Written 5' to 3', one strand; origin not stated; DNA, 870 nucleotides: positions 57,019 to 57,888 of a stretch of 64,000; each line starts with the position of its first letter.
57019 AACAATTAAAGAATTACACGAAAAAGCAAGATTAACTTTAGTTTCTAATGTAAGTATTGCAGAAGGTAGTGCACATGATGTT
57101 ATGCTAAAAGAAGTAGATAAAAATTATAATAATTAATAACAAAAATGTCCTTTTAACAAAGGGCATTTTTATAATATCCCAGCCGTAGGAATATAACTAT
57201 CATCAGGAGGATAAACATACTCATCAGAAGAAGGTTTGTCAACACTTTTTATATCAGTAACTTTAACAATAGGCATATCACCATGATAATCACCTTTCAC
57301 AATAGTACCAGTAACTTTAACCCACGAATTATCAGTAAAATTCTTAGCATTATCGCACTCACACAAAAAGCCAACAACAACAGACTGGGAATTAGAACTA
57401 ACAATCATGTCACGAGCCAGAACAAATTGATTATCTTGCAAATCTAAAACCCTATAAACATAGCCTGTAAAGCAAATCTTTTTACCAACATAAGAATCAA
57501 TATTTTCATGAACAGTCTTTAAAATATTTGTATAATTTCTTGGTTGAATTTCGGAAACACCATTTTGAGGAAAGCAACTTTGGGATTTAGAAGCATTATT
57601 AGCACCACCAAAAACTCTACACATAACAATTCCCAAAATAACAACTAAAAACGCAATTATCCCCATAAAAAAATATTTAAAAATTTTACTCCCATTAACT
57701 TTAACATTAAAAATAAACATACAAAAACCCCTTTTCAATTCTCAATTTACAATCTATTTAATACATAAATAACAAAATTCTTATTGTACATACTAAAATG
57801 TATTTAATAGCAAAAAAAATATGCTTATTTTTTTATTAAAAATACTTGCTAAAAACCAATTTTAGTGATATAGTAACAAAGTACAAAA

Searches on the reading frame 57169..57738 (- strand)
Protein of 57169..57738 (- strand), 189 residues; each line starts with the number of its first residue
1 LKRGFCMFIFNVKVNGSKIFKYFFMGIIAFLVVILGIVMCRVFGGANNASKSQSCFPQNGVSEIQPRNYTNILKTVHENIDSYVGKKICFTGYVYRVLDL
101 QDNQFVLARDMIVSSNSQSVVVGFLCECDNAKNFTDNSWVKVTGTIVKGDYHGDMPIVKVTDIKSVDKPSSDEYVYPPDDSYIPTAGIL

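Call 80: search_protein_families(library=pfam, proteins=[window:57169-57738:-], max_evalue=0.01)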
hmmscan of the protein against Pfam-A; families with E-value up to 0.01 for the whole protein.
window:57169-57738:- (189 aa): 1 family
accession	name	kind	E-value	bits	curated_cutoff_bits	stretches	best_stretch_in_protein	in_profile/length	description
PF21537.2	DUF1980_C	-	1.3e-28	99.9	25.9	1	56-177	18-141/141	DUF1980 C-terminal domain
